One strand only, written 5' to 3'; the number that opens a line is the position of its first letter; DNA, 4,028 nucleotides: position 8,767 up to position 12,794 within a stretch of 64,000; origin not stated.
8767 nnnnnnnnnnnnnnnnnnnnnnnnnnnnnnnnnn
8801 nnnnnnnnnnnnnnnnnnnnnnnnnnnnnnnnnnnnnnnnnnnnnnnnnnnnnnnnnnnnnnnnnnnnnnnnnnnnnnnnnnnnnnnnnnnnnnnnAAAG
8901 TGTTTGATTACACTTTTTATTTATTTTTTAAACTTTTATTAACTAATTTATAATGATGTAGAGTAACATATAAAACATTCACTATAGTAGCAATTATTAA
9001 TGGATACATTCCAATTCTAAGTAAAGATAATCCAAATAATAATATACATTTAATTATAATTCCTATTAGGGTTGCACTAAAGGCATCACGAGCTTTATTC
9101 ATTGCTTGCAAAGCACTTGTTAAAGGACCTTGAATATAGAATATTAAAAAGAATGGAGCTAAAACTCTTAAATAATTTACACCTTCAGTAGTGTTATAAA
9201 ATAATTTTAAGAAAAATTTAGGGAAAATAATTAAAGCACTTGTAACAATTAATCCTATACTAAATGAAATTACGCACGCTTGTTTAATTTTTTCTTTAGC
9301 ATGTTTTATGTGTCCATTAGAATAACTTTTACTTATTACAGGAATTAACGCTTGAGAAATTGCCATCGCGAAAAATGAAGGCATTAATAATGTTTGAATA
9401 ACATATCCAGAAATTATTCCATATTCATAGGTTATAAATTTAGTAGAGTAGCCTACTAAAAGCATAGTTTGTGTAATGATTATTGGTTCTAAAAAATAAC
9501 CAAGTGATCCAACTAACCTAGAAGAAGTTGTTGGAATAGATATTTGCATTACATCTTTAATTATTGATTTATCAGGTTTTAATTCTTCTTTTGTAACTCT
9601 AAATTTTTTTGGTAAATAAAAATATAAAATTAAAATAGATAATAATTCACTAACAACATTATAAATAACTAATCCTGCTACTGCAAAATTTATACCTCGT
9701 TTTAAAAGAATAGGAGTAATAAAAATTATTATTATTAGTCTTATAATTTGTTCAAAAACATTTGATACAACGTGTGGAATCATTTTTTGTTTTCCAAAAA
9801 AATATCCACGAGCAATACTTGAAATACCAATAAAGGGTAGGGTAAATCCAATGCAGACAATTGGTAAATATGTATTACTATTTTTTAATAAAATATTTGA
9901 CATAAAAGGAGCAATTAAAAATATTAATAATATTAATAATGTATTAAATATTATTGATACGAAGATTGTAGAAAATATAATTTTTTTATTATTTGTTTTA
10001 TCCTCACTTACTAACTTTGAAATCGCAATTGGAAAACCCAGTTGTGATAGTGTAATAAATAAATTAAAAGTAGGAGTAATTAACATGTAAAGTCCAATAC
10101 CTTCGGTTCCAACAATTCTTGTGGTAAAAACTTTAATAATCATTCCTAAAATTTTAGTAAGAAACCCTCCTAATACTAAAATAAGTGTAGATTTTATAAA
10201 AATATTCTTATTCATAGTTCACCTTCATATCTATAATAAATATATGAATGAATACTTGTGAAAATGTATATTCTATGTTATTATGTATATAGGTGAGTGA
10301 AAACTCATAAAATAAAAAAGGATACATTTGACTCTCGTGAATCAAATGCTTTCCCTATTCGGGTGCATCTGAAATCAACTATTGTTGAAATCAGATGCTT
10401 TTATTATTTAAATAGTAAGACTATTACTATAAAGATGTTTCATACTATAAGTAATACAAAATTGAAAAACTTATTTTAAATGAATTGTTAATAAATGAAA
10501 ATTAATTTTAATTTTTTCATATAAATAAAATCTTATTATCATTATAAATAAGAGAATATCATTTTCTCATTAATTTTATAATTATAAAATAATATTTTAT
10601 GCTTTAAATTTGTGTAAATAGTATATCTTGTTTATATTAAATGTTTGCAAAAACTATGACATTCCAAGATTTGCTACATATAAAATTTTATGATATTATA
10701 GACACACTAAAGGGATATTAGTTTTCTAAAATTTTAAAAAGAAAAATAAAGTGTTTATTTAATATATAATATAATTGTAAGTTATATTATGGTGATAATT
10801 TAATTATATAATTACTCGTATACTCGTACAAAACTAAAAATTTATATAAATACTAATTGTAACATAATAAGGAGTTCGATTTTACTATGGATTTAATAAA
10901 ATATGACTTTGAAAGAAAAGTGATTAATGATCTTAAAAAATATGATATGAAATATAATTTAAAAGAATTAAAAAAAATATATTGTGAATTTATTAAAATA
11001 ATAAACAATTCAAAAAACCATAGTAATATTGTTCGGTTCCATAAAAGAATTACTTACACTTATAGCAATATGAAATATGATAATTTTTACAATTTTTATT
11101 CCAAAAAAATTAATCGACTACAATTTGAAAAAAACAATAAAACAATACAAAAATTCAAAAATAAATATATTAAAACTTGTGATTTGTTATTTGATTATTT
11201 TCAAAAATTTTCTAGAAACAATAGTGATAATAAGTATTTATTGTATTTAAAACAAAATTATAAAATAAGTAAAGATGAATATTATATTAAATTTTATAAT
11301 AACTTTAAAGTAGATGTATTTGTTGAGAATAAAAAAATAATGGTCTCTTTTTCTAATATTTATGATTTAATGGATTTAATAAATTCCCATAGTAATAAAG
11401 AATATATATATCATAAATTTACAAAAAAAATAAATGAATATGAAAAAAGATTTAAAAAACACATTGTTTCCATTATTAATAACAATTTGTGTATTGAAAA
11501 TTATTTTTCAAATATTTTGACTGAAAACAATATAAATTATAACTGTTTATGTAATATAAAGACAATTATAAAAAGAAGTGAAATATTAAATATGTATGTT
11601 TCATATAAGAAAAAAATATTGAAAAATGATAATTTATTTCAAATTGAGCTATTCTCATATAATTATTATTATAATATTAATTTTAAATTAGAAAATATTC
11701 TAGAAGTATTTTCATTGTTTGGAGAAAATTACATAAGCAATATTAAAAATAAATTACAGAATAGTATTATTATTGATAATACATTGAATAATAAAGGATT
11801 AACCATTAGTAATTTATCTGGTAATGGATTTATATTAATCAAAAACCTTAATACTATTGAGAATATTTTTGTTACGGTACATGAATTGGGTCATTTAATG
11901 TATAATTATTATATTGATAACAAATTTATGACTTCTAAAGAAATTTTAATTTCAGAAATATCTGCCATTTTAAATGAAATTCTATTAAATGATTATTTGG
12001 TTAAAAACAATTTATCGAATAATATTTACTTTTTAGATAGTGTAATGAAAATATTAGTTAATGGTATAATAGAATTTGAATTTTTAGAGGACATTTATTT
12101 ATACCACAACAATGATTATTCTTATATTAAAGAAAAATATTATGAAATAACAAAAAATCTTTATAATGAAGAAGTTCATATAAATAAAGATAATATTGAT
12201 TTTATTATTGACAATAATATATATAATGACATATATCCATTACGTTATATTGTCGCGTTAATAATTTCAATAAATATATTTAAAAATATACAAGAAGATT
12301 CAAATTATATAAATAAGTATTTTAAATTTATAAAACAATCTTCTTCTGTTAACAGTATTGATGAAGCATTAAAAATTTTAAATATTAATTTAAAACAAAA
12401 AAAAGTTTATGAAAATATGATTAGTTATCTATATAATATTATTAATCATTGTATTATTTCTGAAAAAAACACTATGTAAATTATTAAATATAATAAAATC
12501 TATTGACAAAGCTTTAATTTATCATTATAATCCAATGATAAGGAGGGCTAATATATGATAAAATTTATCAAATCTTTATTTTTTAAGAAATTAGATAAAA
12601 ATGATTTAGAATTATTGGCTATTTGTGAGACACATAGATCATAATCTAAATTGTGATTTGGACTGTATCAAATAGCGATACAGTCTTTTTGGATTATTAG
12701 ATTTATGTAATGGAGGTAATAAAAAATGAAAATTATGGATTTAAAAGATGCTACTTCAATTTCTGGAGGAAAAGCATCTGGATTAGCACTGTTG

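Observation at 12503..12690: Stand-alone expression cassette for a 29-aa peptide missed by the ORF track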

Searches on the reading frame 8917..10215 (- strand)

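Call 6: search_protein_families(library=pfam, proteins=[window:8917-10215:-], max_evalue=0.01)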
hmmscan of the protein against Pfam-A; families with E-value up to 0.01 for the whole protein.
window:8917-10215:- (432 aa): 4 families
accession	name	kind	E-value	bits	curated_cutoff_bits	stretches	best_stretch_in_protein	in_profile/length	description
PF01943.22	Polysacc_synt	-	2.6e-38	132.5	28.2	1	7-296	2-272/274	Polysaccharide biosynthesis protein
PF01554.23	MatE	-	2.1e-12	47.5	24.9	1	273-392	35-158/161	MatE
PF13440.11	Polysacc_synt_3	-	3e-12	46.8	23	2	32-251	3-206/293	Polysaccharide biosynthesis protein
PF03023.19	MurJ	-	0.00035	19.8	27.4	1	70-430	43-404/451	Lipid II flippase MurJ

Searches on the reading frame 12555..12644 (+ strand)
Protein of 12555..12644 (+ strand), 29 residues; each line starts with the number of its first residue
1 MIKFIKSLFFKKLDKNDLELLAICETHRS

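Call 6: search_protein_families(library=pfam, proteins=[window:12555-12644:+], max_evalue=0.01)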
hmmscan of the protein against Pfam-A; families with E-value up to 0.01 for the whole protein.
window:12555-12644:+ (29 aa): 0 families

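Call 19: search_protein_families(library=ncbifam, proteins=[window:12555-12644:+], max_evalue=0.1)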
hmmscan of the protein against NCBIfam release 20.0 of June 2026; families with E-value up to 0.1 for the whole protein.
window:12555-12644:+ (29 aa): 0 families

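Call 30: list_cluster_members(proteins=[window:12555-12641:+, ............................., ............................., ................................, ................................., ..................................])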
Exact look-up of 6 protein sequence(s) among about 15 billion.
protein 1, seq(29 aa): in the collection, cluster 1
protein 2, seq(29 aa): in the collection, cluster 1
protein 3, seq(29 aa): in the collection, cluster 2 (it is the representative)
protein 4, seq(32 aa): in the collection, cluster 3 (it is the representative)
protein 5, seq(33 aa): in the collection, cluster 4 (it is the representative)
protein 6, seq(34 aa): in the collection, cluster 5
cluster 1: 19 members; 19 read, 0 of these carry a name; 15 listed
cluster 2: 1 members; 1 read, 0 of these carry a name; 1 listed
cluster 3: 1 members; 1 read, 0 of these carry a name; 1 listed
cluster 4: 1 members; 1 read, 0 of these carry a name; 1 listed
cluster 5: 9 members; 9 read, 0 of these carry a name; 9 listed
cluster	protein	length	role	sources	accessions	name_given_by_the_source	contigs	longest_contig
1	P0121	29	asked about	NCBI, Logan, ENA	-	-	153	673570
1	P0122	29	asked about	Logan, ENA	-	-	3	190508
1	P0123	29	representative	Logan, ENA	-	-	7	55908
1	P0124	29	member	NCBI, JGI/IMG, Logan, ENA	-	-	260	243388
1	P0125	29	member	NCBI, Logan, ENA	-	-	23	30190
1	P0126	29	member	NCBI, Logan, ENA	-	-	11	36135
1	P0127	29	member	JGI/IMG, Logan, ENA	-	-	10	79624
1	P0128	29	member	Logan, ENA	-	-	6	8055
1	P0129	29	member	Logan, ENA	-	-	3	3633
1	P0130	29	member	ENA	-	-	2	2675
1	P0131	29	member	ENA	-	-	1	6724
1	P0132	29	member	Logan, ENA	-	-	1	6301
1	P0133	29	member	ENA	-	-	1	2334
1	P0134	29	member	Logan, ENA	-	-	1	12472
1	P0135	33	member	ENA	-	-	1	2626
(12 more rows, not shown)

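Call 108: search_protein_representatives(alignment_id=A11)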
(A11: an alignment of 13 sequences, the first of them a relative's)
Query: 13 sequences, 33 profile positions. Proteins with E-value up to 0.001 (for the whole library): 8; up to 1e-10: 5; up to 1e-30: 0. The best 8 are listed.
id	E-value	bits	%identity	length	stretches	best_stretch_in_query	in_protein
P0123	1.7e-14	69.5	-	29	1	1-33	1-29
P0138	2.5e-13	65.8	-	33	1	1-33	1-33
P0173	3.6e-12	62.1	-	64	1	1-33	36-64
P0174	2.4e-11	59.4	-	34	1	1-32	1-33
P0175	6.5e-11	58.1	-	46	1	1-33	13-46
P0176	1.2e-07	47.6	-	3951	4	14-28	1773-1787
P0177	1.3e-06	44.3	-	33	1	1-32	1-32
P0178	5.5e-04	35.9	-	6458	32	4-14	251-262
